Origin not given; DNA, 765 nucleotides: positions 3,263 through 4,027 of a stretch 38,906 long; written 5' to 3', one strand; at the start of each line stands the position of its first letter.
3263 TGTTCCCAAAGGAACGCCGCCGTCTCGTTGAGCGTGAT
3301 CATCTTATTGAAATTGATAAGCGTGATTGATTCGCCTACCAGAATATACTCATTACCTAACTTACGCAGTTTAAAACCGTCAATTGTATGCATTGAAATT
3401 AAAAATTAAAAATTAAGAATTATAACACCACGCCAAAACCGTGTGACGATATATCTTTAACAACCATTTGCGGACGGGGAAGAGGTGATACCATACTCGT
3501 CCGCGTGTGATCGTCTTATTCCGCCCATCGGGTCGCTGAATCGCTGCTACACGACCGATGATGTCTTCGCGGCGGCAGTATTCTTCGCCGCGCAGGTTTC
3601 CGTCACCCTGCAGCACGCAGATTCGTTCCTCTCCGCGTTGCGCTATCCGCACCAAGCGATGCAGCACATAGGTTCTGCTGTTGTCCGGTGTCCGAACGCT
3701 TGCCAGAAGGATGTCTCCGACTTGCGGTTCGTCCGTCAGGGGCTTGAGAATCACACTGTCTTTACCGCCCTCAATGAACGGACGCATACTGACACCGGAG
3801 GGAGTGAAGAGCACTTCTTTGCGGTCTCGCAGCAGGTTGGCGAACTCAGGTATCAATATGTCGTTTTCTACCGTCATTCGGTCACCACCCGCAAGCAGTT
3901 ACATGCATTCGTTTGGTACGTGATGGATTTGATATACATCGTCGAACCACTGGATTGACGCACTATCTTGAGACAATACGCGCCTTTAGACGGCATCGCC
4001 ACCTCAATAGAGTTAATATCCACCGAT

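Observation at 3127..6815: Four-gene operon linking a T9SS metalloprotease to a small secreted protein, a signal-less SipW/Sec11-like peptidase and a PqqD-like recognition protein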

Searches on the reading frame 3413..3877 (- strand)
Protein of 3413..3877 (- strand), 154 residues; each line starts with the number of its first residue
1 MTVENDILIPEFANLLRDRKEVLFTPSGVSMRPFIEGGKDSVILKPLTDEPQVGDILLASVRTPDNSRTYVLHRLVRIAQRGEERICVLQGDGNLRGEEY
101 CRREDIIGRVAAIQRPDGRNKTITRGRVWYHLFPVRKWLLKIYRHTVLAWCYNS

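Call 3: search_protein_families(library=pfam, proteins=[window:3413-3877:-], max_evalue=1)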
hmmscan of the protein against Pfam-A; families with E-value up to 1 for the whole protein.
window:3413-3877:- (154 aa): 1 family
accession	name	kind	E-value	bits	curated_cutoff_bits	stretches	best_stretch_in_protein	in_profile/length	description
PF20217.3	DUF6577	-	0.15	12.1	27.8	1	2-50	79-127/204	Family of unknown function (DUF6577)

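Call 4: search_protein_families(library=ncbifam, proteins=[window:3413-3877:-], max_evalue=1)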
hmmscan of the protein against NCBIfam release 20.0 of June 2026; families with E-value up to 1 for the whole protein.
window:3413-3877:- (154 aa): 2 families
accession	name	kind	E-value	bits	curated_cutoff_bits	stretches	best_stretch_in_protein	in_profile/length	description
TIGR02228.1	sigpep_I_arch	equivalog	3.2e-09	36.8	51.85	1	28-116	38-124/158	signal peptidase I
TIGR02754.1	sod_Ni_protease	equivalog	0.0038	17.7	63.25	1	27-82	4-59/90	nickel-type superoxide dismutase maturation protease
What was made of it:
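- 3413..3877 (-): 154-aa cytoplasmic S24/S26-like Ser/His peptidase (Ser30, His73, GDGN 91-94) with a basic amphipathic C-terminal helix; the proposed leader peptidase. TIGR02228 E 3.2e-9, below cut-off (call 4).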

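Call 9: find_homologous_proteins(query=window:3416-3877:-)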
Query window:3416-3877:- (154 aa): 1120 proteins with E <= 0.001 among 1151 candidates; the best 120 are listed.
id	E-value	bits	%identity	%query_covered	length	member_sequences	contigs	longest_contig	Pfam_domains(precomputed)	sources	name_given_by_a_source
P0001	2.2e-96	338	96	100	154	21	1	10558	-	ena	-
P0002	2.0e-83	296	86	100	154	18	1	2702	-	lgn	-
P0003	7.1e-72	258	75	99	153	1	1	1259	-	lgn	-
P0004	1.2e-69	251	73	99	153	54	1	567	-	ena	-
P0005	2.1e-69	250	71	99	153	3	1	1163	-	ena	-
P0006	1.9e-67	244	74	99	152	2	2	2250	-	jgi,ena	-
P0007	2.5e-66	240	72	96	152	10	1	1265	-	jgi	jgi:hypothetical protein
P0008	4.6e-66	239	68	99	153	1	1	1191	-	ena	-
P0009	7.2e-65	236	70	99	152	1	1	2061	-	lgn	-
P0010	2.4e-64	234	68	96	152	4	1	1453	-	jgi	-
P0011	2.1e-63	231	69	96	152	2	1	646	-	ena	-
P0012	1.1e-61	225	71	96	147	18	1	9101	-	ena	-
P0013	4.4e-61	223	69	99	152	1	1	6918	-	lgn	-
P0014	3.3e-60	220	67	99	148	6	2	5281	-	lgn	-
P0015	5.3e-60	220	69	100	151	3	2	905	-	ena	-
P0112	8.8e-54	200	68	96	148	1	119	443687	-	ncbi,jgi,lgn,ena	-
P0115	9.5e-54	199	66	99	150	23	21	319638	-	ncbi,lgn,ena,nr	ncbi:MAG: S24/S26 family peptidase [Paludibacteraceae bacterium]|nr:S24/S26 family peptidase [Paludi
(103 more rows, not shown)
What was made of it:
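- On S24/S26 (LexA / signal peptidase) serine peptidases: NCBI names a 66%-identical homologue 'S24/S26 family peptidase' (call 9).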

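Call 10: search_solved_structures(query=window:3416-3877:-, max_evalue=10, show_alignments=3)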
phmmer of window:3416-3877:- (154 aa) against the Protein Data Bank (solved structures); distinct sequences matched with E-value up to 10: 8.
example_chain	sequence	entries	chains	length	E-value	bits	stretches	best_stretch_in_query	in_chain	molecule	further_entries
4rh3_A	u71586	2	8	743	0.25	14.5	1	50-104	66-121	ATP-dependent 6-phosphofructokinase, platelet type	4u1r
4wl0_A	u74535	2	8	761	0.26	14.4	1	50-104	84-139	ATP-dependent 6-phosphofructokinase, platelet type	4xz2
7tff_A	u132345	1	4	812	0.27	14.3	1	50-104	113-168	ATP-dependent 6-phosphofructokinase, platelet type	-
4xyj_A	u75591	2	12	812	0.27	14.3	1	50-104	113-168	ATP-dependent 6-phosphofructokinase, platelet type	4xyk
4omt_A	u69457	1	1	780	0.77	12.9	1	52-104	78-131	6-phosphofructokinase, muscle type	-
3o8l_A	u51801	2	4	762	1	12.5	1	52-104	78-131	6-phosphofructokinase, muscle type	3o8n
5xoe_A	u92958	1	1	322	1.5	12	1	48-103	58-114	ATP-dependent 6-phosphofructokinase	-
5xz6_A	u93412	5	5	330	1.5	11.9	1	48-102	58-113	ATP-dependent 6-phosphofructokinase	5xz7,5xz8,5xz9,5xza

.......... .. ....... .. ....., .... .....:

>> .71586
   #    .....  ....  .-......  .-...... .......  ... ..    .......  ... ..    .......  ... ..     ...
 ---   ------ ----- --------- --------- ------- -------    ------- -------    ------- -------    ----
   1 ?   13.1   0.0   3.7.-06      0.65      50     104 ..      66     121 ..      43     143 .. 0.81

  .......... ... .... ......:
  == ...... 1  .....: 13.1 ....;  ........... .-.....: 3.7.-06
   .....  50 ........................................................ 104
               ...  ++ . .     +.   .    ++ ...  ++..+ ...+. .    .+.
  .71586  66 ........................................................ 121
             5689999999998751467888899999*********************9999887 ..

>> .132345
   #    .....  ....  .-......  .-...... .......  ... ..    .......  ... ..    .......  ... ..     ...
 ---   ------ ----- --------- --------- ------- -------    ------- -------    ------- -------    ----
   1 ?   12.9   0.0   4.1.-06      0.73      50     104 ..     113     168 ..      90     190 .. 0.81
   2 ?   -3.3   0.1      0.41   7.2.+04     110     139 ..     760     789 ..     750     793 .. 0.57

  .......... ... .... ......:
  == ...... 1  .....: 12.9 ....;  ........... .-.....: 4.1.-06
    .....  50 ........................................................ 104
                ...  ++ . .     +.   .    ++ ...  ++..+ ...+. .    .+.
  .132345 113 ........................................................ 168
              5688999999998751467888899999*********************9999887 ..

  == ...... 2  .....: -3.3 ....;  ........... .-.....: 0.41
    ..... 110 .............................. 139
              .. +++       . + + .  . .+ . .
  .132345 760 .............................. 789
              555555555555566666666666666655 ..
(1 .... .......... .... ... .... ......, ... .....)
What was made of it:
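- Tried and rejected: A single-sequence PDB search with the peptidase gave only spurious phosphofructokinase hits (call 10).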

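Call 11: find_encoding_contigs(protein=window:3416-3877:-, flank=10000, max_places=4)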
Protein window:3416-3877:- (154 aa): no gene with exactly this product is on record in the collection.
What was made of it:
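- Tried and rejected: The window peptidase is not itself in the contig index (call 11).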

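Call 12: find_encoding_contigs(protein=P0112, flank=10000, max_places=4)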
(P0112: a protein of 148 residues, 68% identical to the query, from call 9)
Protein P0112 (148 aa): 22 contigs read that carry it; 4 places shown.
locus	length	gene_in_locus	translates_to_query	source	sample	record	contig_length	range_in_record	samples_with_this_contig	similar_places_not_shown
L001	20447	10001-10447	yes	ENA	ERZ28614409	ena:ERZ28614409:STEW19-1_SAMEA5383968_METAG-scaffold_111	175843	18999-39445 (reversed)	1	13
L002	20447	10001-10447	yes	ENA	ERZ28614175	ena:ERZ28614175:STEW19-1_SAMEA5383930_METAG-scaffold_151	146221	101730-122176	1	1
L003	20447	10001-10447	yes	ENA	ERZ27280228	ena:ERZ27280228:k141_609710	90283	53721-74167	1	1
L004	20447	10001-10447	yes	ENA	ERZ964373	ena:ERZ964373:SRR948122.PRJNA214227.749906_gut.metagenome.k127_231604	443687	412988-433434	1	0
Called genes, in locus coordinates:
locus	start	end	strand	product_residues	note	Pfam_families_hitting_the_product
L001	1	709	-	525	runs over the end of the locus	PF05547:Peptidase_M6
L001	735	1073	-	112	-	-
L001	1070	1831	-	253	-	PF00005:ABC_tran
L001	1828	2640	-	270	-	PF02405:MlaE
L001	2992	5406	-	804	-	-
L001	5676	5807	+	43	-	-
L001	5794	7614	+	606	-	PF05547:Peptidase_M6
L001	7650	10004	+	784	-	PF05547:Peptidase_M6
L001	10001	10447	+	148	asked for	-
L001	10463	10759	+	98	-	PF05402:PqqD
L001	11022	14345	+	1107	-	-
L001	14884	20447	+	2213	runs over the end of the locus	-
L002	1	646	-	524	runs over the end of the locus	PF05547:Peptidase_M6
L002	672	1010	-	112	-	-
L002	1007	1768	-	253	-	PF00005:ABC_tran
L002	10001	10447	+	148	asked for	-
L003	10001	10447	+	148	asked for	-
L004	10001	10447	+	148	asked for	-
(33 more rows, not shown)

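Call 13: find_encoding_contigs(protein=P0115, flank=10000, max_places=4)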
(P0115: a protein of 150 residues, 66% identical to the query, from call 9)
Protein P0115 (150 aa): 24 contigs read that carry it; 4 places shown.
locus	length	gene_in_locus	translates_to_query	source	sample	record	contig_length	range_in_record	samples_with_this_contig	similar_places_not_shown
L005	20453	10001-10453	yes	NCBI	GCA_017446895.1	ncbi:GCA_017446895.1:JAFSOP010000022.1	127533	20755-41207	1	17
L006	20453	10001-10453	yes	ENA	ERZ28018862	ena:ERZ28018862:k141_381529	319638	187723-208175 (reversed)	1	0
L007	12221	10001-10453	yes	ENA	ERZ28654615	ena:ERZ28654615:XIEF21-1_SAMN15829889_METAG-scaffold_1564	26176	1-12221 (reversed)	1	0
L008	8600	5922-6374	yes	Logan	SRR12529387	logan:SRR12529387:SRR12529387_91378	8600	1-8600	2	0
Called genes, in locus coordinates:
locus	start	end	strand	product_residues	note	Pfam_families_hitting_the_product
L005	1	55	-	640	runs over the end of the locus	PF00884:Sulfatase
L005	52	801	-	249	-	PF00005:ABC_tran, PF12399:BCA_ABC_TP_C (weak)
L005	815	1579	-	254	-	PF03372:Exo_endo_phos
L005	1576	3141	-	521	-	PF05547:Peptidase_M6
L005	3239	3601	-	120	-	-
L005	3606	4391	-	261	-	PF00005:ABC_tran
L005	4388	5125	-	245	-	PF02405:MlaE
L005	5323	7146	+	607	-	PF05547:Peptidase_M6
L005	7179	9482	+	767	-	PF05547:Peptidase_M6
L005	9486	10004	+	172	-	-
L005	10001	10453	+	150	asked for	-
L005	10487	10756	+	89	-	PF05402:PqqD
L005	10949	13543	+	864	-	-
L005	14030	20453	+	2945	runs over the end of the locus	-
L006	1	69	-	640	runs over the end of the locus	PF00884:Sulfatase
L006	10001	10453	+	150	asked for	-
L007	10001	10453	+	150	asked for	-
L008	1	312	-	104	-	?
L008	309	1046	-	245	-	PF02405:MlaE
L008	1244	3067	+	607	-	PF05547:Peptidase_M6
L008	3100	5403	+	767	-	PF05547:Peptidase_M6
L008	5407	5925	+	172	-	-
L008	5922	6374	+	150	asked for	-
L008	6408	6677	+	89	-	PF05402:PqqD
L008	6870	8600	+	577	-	?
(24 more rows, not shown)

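Call 24: find_related_loci(query=A1, collection=genome_contigs, flank=10000)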
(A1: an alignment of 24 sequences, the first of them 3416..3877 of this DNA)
Query A1 (154 aa) in genome_contigs; peptide patterns used: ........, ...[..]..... (x = any residue, [..] = any of these).
192 stretches matched a pattern; 171 encode a relative of the query (tblastn E <= 1e-3); the best 80 are kept; 80 distinct loci.
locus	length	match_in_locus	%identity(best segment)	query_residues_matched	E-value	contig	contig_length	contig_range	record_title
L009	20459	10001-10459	73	1-153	1e-74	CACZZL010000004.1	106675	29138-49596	MAG: uncultured Bacteroidales bacterium isolate RUG13090 genome assembly, contig: RUG13090_asm_4, whole genome shotgun s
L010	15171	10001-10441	71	1-148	9e-65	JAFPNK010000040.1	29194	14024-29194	MAG: Paludibacteraceae bacterium isolate RGIG1302 Dairy_cattle_Rumen-5__c749833, whole genome shotgun sequence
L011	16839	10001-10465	63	1-154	2e-61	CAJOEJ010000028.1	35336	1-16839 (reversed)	Paludibacteraceae bacterium isolate Red_deer_2_mag_82 genome assembly, contig: scaffold_1368, whole genome shotgun seque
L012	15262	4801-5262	65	1-153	9e-61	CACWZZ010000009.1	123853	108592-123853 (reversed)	MAG: uncultured Bacteroidales bacterium isolate RUG11067 genome assembly, contig: RUG11067_asm_9, whole genome shotgun s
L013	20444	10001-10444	66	1-152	1e-60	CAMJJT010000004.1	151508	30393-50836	MAG: uncultured Bacteroidales bacterium isolate SRR12081302_bin.7_metaWRAP_v1.3_MAG genome assembly, contig: ERZ12289775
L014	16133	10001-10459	65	1-153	1e-60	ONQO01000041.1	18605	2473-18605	uncultured Bacteroidales bacterium isolate RUG552 genome assembly, contig: scaffold_1131, whole genome shotgun sequence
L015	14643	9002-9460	60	1-154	5e-59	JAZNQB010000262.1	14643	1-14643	MAG: Paludibacteraceae bacterium isolate T1900044829_TS20190295.MAGScoT_cleanbin_000024 SGB_2887_k141_558263, whole geno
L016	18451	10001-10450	62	1-152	1e-58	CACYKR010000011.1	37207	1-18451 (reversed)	MAG: uncultured Bacteroidales bacterium isolate RUG12032 genome assembly, contig: RUG12032_asm_11, whole genome shotgun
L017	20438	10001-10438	65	3-148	1e-58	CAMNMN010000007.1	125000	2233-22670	MAG: uncultured Bacteroidales bacterium isolate SRR873597_bin.130_metaWRAP_v1.3_MAG genome assembly, contig: NODE.144_le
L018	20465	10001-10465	61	1-154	2e-58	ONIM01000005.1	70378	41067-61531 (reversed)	uncultured Bacteroidales bacterium isolate RUG337 genome assembly, contig: scaffold_144, whole genome shotgun sequence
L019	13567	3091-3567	60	1-152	6e-58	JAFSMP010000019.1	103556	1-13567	MAG: Paludibacteraceae bacterium isolate RGIG3280 Goat_Reticulum-4__c500, whole genome shotgun sequence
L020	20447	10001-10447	66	1-153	5e-58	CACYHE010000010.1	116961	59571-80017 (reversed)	MAG: uncultured Bacteroidales bacterium isolate RUG11936 genome assembly, contig: RUG11936_asm_10, whole genome shotgun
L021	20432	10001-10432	68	1-148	2e-57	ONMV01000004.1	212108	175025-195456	uncultured Bacteroidales bacterium isolate RUG455 genome assembly, contig: scaffold_312, whole genome shotgun sequence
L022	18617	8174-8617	64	1-147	3e-57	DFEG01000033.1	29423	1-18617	MAG TPA_asm: Bacteroidales bacterium UBA3808 UBA3808_contig_28444, whole genome shotgun sequence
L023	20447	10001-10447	61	1-153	4e-57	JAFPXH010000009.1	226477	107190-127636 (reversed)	MAG: Paludibacteraceae bacterium isolate RGIG1559 Goat_Abomasum-6__c1287, whole genome shotgun sequence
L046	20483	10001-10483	59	1-153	4e-54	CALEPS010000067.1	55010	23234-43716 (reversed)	MAG TPA_asm: uncultured Bacteroidales bacterium isolate ERR1278073_bin.19_CONCOCT_v1.1_MAG genome assembly, contig: ERZ8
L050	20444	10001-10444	59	1-148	6e-53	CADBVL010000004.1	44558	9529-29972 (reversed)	MAG: uncultured Bacteroidales bacterium isolate RUG14329 genome assembly, contig: RUG14329_asm_4, whole genome shotgun s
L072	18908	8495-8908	57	3-148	5e-47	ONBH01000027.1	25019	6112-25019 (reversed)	uncultured Bacteroidales bacterium isolate RUG152 genome assembly, contig: scaffold_877, whole genome shotgun sequence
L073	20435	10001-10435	57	3-152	2e-46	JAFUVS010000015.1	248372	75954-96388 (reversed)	MAG: Paludibacteraceae bacterium isolate RGIG4869 Roe_deer_Rumen-1__c8501, whole genome shotgun sequence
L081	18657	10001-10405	53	3-146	3e-43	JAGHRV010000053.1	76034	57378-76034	MAG: Candidatus Colicola equi isolate E1_186 c_000000049322, whole genome shotgun sequence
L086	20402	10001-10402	54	3-146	2e-41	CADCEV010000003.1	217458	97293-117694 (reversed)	MAG: uncultured Bacteroidales bacterium isolate RUG14576 genome assembly, contig: RUG14576_asm_3, whole genome shotgun s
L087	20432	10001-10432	50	2-152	3e-41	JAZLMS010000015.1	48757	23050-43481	MAG: Paludibacteraceae bacterium isolate T1900044954_TA20190008.MAGScoT_cleanbin_000115 SGB_3796_k141_2023019, whole gen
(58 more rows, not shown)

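Call 27: search_protein_families(library=pfam, proteins=[L081:10664-11539:+, L086:10670-11548:+, L086:8766-9896:-, L073:10702-11598:+, L073:12436-13419:+, L087:9478-10014:+, L087:10467-12761:+, L072:9253-10179:+], max_evalue=0.1)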
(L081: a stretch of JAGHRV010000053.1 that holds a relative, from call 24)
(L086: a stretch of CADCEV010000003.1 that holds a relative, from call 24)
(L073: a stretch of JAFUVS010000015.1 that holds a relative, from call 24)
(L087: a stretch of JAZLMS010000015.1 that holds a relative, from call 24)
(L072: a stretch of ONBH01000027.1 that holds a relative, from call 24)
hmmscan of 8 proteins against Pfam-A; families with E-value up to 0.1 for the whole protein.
L081:10664-11539:+ (291 aa): 4 families
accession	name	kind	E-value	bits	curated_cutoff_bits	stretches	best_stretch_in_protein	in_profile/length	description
PF01293.25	PEPCK_ATP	-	1.9e-05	24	26.5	1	125-181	186-239/465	Phosphoenolpyruvate carboxykinase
PF12775.13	AAA_7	-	0.021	14.8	25.8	1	129-172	15-58/181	P-loop containing dynein motor region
PF13555.12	AAA_29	-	0.035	14.3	27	0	143-162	18-37/61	P-loop containing region of AAA domain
PF00005.33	ABC_tran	-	0.089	13.8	25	0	140-165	4-29/137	ABC transporter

L086:10670-11548:+ (292 aa): 4 families
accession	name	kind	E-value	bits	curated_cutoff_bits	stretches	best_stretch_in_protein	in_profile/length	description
PF01293.25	PEPCK_ATP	-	0.0024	17.1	26.5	1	127-182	188-240/465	Phosphoenolpyruvate carboxykinase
PF13555.12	AAA_29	-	0.0028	17.8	27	1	134-162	10-37/61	P-loop containing region of AAA domain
PF13671.12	AAA_33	-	0.011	16.5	27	1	151-191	3-42/143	AAA domain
PF07475.17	Hpr_kinase_C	-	0.015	15.3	33.3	1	136-181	7-50/171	HPr Serine kinase C-terminal domain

L086:8766-9896:- (376 aa): 1 family
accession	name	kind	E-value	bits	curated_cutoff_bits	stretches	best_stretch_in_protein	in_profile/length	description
PF14907.12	NTP_transf_5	-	1.4e-31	110.4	31.2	1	31-285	4-249/249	Uncharacterised nucleotidyltransferase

L073:10702-11598:+ (298 aa): 8 families
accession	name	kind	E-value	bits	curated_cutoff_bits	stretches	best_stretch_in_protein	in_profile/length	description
PF13671.12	AAA_33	-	0.0004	21.2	27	1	152-193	3-43/143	AAA domain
PF12775.13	AAA_7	-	0.008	16.2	25.8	1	137-174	22-60/181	P-loop containing dynein motor region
PF01293.25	PEPCK_ATP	-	0.0089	15.2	26.5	1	119-165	179-227/465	Phosphoenolpyruvate carboxykinase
PF00910.28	RNA_helicase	-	0.032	15.1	21.5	0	152-177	2-27/105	RNA helicase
PF13555.12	AAA_29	-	0.047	13.9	27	0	146-163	21-37/61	P-loop containing region of AAA domain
PF13191.12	AAA_16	-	0.063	14.2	32.6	0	140-175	14-51/167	AAA ATPase domain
PF13479.12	AAA_24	-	0.079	13.2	27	0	151-168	5-22/195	AAA domain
PF00004.35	AAA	-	0.08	13.8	21.2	0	152-171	2-21/131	ATPase family associated with various cellular activities (AAA)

L073:12436-13419:+ (327 aa): 2 families
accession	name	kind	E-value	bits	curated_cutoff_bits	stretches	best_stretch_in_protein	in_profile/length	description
PF13480.13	Acetyltransf_6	-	8.2e-09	36.2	22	1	158-279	8-134/143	Acetyltransferase (GNAT) domain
PF22317.1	PolB_N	-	0.043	14.2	27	0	296-315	11-30/54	DNA polymerase II small subunit, N-terminal domain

L087:9478-10014:+ (178 aa): 1 family
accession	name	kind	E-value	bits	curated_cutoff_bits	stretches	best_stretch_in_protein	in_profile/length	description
PF04138.20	GtrA_DPMS_TM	-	1.7e-13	51.3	26.1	1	30-171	2-117/117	GtrA/DPMS, transmembrane domain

L087:10467-12761:+ (764 aa): 2 families
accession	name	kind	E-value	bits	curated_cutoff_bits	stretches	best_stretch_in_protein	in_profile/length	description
PF01554.23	MatE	-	3.8e-45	153.9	24.9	2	22-183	1-161/161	MatE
PF00892.27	EamA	-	9.2e-33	113.8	28.2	2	460-597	4-134/135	EamA-like transporter family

L072:9253-10179:+ (308 aa): 1 family
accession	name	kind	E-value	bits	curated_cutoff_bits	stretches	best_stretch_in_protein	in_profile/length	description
PF01293.25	PEPCK_ATP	-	0.0027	16.9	26.5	1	126-185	186-238/465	Phosphoenolpyruvate carboxykinase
